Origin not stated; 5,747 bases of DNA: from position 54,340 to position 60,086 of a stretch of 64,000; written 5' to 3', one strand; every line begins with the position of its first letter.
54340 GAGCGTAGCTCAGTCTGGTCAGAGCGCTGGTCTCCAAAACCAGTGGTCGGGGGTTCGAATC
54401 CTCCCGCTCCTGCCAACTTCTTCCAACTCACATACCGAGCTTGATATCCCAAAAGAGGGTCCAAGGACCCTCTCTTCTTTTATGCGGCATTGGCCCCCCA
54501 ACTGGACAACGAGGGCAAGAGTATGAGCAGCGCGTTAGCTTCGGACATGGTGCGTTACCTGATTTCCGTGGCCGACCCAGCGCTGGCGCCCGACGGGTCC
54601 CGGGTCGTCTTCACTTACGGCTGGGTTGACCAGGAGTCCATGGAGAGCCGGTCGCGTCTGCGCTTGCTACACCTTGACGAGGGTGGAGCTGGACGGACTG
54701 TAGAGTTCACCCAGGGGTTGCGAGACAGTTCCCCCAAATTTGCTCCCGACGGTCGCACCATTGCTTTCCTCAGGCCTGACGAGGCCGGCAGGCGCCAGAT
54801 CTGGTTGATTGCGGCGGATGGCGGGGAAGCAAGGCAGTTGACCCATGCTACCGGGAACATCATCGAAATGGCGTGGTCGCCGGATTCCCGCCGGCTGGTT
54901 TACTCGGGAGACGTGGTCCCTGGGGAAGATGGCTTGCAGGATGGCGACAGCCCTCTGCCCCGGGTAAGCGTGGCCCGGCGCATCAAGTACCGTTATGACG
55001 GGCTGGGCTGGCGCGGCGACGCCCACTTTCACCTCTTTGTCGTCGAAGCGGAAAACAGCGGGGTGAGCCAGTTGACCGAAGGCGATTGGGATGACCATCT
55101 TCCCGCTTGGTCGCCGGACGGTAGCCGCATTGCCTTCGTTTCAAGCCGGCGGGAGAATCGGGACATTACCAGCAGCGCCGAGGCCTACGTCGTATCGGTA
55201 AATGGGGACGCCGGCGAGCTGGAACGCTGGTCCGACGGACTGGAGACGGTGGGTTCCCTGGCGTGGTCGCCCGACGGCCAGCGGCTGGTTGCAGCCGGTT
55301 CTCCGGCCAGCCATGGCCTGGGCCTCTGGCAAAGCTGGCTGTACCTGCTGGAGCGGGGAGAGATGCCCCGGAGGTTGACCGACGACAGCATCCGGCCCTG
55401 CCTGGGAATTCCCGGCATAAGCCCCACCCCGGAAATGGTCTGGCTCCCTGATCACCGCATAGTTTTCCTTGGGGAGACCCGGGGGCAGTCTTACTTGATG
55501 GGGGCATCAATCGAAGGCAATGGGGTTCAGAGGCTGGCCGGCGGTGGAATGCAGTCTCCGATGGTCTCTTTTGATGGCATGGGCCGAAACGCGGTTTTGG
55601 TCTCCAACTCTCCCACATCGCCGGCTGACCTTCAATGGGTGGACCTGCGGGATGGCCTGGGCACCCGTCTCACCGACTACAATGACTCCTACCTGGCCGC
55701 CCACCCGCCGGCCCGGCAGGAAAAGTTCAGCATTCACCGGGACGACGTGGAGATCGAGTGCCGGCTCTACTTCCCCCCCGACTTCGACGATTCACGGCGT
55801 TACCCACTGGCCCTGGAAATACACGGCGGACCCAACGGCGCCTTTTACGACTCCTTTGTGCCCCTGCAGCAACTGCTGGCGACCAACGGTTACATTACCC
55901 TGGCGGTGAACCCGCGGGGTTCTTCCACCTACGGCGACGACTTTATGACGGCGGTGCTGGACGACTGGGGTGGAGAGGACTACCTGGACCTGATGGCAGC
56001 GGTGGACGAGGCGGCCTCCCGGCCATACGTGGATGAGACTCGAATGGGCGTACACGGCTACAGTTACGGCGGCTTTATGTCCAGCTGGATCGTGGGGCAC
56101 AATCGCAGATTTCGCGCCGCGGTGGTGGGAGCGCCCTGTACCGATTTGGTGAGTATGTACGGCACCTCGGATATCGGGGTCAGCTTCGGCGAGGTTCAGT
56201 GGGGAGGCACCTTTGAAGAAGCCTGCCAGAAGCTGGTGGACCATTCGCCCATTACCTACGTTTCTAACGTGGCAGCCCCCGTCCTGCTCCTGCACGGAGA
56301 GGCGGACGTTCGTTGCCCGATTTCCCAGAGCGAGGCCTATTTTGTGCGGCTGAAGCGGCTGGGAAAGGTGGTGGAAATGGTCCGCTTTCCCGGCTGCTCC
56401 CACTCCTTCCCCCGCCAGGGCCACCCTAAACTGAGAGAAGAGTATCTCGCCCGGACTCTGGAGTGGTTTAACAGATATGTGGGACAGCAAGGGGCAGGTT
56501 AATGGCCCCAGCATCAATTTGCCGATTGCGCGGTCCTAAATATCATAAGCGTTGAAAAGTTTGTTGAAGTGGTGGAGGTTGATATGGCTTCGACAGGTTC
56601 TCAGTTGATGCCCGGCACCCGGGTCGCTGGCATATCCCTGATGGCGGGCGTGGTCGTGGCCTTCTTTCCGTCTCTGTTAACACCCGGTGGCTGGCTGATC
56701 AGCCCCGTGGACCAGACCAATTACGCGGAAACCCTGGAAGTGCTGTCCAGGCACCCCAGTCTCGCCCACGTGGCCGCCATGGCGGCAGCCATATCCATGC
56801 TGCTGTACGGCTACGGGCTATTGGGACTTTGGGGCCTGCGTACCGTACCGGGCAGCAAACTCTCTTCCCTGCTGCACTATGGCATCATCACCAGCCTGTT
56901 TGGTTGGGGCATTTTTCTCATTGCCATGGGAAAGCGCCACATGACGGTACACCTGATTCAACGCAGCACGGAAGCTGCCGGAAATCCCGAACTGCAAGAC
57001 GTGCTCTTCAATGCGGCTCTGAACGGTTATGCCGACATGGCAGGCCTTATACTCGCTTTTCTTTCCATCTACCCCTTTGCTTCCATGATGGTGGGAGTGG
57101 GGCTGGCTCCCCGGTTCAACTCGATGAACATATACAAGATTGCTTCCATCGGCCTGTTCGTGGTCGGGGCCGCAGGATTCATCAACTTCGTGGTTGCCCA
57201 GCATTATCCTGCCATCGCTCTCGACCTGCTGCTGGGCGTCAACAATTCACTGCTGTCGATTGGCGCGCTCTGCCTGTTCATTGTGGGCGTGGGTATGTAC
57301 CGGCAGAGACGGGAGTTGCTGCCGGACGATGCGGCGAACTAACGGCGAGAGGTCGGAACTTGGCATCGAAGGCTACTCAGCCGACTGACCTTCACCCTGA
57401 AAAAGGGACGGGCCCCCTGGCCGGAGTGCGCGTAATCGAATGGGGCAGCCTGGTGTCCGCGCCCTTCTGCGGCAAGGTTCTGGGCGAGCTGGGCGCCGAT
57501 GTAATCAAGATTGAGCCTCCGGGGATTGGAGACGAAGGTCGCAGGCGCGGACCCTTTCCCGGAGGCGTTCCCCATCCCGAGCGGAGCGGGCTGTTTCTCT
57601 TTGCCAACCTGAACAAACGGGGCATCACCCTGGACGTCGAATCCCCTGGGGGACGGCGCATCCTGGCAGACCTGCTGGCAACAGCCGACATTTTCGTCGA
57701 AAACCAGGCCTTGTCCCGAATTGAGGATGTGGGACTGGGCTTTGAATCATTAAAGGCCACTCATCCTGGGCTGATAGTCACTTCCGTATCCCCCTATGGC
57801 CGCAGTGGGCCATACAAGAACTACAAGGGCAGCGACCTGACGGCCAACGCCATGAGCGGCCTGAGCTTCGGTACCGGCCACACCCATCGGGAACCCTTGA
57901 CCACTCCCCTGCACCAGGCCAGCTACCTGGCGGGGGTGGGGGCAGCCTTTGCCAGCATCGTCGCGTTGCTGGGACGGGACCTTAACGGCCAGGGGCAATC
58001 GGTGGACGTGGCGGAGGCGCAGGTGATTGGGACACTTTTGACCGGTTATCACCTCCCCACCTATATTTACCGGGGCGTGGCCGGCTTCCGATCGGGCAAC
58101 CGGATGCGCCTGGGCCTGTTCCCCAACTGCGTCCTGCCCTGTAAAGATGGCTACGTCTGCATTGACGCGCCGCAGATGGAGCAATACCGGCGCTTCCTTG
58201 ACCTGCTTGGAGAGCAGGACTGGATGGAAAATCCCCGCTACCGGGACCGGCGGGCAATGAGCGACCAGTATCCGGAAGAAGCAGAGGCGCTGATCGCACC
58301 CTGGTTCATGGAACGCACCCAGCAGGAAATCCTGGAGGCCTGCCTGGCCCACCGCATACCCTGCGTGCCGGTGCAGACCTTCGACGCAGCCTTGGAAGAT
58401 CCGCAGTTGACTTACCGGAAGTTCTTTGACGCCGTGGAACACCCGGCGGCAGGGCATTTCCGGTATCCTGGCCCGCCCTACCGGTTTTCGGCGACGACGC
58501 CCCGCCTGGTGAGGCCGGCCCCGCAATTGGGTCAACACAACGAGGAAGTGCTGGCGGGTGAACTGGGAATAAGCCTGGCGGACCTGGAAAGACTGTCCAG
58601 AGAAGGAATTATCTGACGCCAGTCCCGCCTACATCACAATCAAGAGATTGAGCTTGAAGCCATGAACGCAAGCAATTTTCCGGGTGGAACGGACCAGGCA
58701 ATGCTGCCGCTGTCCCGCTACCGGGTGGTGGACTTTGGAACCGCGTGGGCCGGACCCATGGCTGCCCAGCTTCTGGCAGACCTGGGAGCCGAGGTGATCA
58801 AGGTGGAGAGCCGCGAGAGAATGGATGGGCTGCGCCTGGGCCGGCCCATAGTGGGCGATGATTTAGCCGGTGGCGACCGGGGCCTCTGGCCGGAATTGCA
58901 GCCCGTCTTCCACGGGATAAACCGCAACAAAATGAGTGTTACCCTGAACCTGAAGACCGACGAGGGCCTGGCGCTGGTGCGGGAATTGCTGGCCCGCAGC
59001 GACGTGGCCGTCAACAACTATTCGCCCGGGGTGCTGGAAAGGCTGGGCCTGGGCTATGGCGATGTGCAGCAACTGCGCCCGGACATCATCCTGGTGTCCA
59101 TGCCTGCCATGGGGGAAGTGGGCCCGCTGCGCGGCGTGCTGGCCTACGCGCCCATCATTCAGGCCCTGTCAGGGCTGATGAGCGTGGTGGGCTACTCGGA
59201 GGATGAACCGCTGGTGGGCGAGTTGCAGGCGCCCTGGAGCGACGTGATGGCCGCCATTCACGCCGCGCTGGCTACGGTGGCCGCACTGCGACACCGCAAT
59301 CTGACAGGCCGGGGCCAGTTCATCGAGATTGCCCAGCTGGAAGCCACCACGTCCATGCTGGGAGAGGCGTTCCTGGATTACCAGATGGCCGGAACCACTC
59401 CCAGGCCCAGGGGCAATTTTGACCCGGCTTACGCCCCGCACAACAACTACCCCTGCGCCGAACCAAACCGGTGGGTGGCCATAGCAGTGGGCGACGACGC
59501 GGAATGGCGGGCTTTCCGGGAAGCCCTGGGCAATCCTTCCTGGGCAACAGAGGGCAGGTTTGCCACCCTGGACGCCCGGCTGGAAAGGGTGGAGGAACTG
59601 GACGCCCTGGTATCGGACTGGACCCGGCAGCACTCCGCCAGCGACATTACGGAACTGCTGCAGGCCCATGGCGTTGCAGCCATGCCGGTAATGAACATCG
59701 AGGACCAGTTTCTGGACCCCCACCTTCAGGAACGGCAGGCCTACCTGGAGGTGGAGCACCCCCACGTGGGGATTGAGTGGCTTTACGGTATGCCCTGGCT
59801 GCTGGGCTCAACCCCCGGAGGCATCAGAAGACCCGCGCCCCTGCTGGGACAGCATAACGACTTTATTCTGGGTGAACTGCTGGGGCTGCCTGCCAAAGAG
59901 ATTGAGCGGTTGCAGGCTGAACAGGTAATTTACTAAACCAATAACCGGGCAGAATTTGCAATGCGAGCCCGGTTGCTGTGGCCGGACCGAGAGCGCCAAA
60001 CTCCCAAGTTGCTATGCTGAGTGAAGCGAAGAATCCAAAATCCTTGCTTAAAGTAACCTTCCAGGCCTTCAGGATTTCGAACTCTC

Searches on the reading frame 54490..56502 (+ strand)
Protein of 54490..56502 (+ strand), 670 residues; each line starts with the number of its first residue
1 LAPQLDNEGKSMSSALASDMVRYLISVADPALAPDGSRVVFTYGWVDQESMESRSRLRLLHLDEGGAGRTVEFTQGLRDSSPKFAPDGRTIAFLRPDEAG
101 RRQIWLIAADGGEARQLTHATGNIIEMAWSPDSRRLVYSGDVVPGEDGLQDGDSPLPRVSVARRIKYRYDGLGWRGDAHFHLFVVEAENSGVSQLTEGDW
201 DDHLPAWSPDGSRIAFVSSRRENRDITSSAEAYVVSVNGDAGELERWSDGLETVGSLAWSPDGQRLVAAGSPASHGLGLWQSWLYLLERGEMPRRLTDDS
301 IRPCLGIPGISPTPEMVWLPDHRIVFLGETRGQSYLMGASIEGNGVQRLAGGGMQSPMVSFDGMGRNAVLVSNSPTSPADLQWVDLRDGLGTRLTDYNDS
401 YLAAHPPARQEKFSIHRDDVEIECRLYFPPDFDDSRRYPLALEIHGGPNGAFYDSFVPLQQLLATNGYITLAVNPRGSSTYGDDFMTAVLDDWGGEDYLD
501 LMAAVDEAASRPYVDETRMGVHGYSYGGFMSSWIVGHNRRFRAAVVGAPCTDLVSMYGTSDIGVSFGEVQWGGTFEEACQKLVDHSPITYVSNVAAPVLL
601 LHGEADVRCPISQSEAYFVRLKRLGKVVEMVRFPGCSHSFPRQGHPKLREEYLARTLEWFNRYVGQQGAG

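Call 71: search_protein_families(library=pfam, proteins=[window:54490-56502:+], max_evalue=0.001)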
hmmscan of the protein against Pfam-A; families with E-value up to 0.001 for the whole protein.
window:54490-56502:+ (670 aa): 11 families
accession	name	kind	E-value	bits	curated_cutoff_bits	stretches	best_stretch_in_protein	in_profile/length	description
PF00326.27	Peptidase_S9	-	1.6e-49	168.7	22.6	1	460-666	7-212/213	Prolyl oligopeptidase family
PF07676.18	PD40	-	5.7e-25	87.1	20.9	2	195-226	4-36/38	WD40-like Beta Propeller Repeat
PF01738.24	DLH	-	8e-11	42.4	21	1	500-663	80-216/217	Dienelactone hydrolase family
PF20434.5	BD-FAE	-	4e-09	36.7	26.8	1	427-616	4-210/215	BD-FAE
PF00930.27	DPPIV_N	-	5e-06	25.9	22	0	177-220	20-301/354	Dipeptidyl peptidase IV (DPP IV) N-terminal region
PF00400.38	WD40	-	2.3e-05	25.2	27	0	253-270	13-30/39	WD domain, G-beta repeat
PF12146.15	Hydrolase_4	-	6.7e-05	22.7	27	0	592-639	188-233/239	Serine aminopeptidase, S33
PF12740.14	PETase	-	9.1e-05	22.4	28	0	499-550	107-158/263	PET hydrolase-like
PF07859.19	Abhydrolase_3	-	0.00022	21.5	25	1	496-640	50-208/210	alpha/beta hydrolase fold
PF25174.1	Beta-prop_THOC3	-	0.00023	20.7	305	0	83-138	95-271/272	THOC3 beta-propeller domain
PF02129.25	Peptidase_S15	-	0.0003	21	23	0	454-557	37-137/262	X-Pro dipeptidyl-peptidase (S15 family)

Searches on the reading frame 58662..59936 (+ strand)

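Call 71: search_protein_families(library=pfam, proteins=[window:58662-59936:+], max_evalue=0.001)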
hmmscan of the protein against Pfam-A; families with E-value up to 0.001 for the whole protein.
window:58662-59936:+ (424 aa): 1 family
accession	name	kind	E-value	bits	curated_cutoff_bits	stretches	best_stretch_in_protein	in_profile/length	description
PF02515.22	CoA_transf_3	-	1.8e-104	350.2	23.3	1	17-399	1-366/366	CoA-transferase family III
